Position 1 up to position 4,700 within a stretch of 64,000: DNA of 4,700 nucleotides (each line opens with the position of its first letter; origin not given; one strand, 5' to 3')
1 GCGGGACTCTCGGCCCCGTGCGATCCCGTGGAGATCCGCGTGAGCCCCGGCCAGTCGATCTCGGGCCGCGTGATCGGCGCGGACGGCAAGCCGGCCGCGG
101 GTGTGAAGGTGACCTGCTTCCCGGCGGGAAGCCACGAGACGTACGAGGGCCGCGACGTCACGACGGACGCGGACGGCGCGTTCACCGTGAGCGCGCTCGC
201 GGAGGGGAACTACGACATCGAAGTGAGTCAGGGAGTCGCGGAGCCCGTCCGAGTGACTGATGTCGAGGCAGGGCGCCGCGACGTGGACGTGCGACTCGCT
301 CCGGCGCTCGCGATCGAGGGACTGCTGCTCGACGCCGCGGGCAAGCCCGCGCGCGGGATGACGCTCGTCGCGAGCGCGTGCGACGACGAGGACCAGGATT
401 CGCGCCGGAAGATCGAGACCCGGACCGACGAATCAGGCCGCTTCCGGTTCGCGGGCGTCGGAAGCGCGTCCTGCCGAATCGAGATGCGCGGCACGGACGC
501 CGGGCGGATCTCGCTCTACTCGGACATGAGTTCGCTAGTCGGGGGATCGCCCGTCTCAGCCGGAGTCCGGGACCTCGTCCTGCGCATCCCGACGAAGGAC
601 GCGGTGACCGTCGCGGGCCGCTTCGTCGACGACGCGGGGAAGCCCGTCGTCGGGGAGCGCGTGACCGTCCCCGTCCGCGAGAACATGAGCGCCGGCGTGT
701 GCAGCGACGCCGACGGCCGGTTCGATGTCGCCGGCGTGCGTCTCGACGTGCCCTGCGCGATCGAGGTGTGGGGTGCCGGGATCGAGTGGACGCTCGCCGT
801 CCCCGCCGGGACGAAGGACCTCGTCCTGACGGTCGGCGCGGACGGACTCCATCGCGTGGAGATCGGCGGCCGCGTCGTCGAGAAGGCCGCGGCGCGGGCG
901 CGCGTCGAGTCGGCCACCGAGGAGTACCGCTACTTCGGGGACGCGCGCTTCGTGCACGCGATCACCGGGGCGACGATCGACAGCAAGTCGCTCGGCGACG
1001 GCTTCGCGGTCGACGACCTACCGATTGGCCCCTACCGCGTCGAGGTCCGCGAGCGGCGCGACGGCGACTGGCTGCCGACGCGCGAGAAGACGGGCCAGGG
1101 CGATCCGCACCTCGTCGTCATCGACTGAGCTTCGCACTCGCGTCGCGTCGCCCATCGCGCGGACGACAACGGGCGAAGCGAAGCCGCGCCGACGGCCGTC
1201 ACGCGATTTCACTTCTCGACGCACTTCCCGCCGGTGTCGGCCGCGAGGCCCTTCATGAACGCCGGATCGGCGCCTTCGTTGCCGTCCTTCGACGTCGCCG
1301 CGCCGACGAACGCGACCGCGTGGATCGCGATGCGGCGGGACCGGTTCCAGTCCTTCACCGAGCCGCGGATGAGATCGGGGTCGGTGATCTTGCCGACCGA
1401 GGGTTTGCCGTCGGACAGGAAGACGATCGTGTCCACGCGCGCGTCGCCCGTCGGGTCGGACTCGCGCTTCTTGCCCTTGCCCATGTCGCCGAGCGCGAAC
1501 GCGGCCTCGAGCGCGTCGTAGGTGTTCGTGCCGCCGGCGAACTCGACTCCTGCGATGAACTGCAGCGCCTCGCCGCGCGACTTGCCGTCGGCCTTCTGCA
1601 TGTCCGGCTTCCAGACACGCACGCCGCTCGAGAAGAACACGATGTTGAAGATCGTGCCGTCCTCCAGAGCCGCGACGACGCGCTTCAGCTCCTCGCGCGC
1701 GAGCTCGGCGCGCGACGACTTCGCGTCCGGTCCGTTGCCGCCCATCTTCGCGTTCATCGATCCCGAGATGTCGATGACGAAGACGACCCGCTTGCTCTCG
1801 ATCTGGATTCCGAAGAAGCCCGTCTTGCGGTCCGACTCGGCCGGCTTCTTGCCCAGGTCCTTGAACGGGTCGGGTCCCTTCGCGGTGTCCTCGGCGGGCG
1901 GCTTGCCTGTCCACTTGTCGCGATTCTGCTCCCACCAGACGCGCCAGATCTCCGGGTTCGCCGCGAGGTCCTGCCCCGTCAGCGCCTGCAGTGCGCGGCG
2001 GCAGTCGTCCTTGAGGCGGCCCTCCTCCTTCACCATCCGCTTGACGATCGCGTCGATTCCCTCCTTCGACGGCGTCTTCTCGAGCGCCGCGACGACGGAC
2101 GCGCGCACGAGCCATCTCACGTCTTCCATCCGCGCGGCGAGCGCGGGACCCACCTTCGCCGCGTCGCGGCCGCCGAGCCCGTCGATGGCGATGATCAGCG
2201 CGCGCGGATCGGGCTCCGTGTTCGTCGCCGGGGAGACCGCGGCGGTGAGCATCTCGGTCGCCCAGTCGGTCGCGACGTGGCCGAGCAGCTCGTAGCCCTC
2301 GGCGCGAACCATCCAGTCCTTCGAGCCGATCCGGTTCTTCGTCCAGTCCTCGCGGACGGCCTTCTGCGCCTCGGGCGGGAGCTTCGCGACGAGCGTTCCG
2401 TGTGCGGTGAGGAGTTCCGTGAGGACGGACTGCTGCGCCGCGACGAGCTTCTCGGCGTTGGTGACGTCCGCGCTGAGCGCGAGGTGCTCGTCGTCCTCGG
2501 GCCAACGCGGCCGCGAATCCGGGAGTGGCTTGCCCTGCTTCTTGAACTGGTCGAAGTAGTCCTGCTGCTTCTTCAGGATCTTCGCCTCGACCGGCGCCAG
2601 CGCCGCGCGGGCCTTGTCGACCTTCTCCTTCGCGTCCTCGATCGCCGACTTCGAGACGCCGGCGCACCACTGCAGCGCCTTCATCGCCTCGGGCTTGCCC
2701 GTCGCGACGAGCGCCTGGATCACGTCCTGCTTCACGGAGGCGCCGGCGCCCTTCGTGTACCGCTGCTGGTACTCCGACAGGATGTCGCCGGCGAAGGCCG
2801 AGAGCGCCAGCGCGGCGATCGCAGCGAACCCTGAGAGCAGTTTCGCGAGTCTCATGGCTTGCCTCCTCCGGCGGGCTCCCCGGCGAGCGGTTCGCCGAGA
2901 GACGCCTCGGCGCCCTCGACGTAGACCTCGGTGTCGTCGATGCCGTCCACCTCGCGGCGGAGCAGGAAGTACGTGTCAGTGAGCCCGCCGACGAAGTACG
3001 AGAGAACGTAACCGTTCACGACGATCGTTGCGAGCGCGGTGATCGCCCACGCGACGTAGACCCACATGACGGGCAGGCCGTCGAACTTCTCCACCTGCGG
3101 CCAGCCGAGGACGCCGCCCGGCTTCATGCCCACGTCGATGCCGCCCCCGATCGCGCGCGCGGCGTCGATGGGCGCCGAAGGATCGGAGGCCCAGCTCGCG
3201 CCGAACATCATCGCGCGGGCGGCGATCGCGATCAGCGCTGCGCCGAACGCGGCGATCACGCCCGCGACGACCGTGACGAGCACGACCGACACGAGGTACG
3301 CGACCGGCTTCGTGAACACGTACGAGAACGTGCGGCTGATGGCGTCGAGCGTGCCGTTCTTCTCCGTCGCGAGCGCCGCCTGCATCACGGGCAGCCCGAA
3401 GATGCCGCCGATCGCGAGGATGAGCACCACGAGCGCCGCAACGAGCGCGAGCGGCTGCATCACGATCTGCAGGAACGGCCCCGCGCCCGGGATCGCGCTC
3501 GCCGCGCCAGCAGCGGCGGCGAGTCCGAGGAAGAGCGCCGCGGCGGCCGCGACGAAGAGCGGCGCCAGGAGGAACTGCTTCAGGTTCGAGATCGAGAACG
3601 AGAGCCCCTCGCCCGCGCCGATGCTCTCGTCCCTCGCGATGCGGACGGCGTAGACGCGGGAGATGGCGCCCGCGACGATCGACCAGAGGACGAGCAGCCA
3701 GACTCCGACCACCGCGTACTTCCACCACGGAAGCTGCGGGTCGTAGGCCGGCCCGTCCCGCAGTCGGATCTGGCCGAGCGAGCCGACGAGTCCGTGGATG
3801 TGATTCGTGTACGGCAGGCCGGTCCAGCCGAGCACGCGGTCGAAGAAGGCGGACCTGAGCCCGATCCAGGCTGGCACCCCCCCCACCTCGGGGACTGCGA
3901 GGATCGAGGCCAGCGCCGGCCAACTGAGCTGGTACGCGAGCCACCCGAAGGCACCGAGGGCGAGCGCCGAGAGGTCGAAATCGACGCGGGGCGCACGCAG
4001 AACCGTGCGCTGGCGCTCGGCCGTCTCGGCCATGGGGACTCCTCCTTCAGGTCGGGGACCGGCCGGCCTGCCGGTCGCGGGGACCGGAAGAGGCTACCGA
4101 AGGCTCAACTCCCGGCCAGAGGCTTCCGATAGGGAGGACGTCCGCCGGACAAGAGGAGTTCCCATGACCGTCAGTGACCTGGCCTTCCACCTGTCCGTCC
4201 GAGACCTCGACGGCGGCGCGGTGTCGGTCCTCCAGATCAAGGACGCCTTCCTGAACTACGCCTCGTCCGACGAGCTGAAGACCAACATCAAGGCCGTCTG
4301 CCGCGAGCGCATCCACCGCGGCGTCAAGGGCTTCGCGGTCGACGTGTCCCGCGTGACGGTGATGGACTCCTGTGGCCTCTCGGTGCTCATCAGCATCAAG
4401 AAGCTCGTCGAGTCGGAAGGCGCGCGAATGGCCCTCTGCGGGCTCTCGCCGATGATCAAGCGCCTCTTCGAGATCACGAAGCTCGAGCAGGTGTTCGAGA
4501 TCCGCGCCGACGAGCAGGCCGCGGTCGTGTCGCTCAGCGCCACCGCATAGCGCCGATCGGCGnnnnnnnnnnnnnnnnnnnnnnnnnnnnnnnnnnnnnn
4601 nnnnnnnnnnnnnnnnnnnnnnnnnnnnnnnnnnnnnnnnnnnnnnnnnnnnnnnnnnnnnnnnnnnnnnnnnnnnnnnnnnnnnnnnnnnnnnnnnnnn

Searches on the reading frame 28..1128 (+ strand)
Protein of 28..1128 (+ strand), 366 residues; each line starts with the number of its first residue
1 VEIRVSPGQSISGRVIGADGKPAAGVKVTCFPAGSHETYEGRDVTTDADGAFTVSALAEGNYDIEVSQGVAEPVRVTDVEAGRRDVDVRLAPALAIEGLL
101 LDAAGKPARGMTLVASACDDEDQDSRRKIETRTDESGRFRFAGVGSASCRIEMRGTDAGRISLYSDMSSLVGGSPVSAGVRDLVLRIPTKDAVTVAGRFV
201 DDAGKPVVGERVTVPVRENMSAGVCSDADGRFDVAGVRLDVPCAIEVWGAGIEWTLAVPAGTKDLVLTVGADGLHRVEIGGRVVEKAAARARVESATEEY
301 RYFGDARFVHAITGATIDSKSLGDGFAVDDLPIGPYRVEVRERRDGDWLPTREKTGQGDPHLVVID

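Call 52: search_protein_families(library=pfam, proteins=[window:28-1128:+], max_evalue=0.01)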
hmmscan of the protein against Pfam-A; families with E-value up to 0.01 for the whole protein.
window:28-1128:+ (366 aa): 14 families
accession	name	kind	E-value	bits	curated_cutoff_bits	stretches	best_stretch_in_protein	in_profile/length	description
PF13620.12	CarboxypepD_reg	-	1.5e-27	96.2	32.3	3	10-90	1-81/82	Carboxypeptidase regulatory-like domain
PF20598.4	DUF6795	-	2.2e-11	44.4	27.4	1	13-57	3-46/103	Domain of unknown function (DUF6795)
PF10670.15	DUF4198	-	5.8e-10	40.1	34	1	7-66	145-205/209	Domain of unknown function (DUF4198)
PF02369.22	Big_1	-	3.7e-09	37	34.9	1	12-56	22-66/93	Bacterial Ig-like domain (group 1)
PF13715.12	CarbopepD_reg_2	-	2e-08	34.6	32.2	1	11-73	1-57/88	CarboxypepD_reg-like domain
PF00775.27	Dioxygenase_C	-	2.9e-07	30.6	27.3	0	11-64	32-88/182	Dioxygenase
PF17210.9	SdrD_B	-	1.2e-06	29.1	29.7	1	21-85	22-81/112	SdrD B-like domain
PF25020.1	TTR_TEN1-4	-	9.3e-05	22.7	27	0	190-234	4-47/86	Teneurin TTR-like domain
PF17789.7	MG4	-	0.00016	22.3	24.7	0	14-55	21-59/95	Macroglobulin domain MG4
PF15976.11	CooC_C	-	0.00016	22.1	29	0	189-235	13-54/93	CS1-pili formation C-terminal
PF01060.29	TTR-52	-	0.00032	21.7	24.9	0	19-60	7-49/79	Transthyretin-like family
PF00576.27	Transthyretin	-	0.00048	21.2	25.3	0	18-62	9-59/109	HIUase/Transthyretin family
PF09430.16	EMC7_beta-sandw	-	0.0006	20.4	26.6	0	35-68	15-47/122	ER membrane protein complex subunit 7, beta-sandwich domain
PF17802.7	SpaA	-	0.0016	19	23.1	0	20-64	13-56/91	Prealbumin-like fold domain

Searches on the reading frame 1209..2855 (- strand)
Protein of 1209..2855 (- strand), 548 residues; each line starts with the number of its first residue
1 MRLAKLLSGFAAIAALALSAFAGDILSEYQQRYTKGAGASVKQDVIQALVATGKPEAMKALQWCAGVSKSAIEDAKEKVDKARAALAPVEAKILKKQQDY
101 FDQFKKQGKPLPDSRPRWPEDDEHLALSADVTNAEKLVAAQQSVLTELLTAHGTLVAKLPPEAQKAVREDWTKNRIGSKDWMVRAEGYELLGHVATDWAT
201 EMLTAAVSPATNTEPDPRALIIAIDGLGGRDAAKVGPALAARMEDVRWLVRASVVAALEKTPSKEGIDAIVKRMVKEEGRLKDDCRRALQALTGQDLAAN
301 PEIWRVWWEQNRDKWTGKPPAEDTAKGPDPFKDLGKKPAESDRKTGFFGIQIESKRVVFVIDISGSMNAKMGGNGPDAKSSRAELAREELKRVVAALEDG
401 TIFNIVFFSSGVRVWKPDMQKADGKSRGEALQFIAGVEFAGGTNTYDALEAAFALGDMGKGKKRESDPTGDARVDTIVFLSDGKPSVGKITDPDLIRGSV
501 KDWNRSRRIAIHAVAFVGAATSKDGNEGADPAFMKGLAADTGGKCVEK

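Call 52: search_protein_families(library=pfam, proteins=[window:1209-2855:-], max_evalue=0.01)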
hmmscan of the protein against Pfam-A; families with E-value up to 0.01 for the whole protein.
window:1209-2855:- (548 aa): 4 families
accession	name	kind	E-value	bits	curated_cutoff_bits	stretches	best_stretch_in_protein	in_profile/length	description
PF13519.12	VWA_2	-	3.4e-10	40.9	27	1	357-483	1-106/107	von Willebrand factor type A domain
PF00092.34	VWA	-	1.8e-09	38.5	23.8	1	357-524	2-140/174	von Willebrand factor type A domain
PF13768.12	VWA_3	-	3.8e-08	34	27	1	356-516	2-133/155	von Willebrand factor type A domain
PF13646.12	HEAT_2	-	7.3e-07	29.8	27.7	1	213-289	10-87/88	HEAT repeats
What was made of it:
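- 1209..2855 (-): 548-aa HEAT + VWA protein, overlapping the membrane-protein gene by 4 nt. Conserved neighbour. Pfam VWA_2, VWA, VWA_3 and HEAT_2 (call 52).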

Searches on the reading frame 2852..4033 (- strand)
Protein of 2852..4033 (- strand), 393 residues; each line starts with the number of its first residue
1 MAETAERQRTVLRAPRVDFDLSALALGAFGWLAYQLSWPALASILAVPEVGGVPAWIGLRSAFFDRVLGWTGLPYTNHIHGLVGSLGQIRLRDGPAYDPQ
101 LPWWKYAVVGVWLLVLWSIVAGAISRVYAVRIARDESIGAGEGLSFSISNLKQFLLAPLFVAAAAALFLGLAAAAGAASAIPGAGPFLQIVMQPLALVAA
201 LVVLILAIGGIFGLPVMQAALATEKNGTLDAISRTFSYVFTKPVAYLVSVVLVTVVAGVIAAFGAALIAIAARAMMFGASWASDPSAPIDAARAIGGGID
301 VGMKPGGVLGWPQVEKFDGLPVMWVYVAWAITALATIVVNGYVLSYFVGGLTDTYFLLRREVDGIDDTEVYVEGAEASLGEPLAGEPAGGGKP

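Call 3: search_protein_families(library=pfam, proteins=[window:2852-4033:-], max_evalue=0.01)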
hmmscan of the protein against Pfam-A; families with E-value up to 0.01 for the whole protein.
window:2852-4033:- (393 aa): 0 families

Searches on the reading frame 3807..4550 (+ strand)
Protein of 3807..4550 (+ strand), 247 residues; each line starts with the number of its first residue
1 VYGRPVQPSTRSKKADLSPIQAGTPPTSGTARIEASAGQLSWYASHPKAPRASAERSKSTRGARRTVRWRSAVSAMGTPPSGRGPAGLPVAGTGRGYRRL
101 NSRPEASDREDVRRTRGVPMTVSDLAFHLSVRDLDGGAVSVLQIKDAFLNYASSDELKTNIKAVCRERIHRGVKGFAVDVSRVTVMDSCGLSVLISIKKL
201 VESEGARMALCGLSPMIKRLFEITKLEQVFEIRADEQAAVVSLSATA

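Call 3: search_protein_families(library=pfam, proteins=[window:3807-4550:+], max_evalue=0.01)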
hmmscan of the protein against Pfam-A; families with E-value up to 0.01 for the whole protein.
window:3807-4550:+ (247 aa): 2 families
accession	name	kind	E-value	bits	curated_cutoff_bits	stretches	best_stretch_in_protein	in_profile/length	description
PF01740.26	STAS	-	2.3e-16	59.9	22.6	1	149-239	19-106/106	STAS domain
PF13466.11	STAS_2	-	2.8e-08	34.2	29.2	1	167-226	21-79/80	STAS domain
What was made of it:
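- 4164..4550 (+): STAS-domain protein (anti-sigma-factor-antagonist type), convergent with P3. Its stop lies 12 nt from the P3 stop. Context gene. Pfam STAS, E 2e-16 (call 3).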
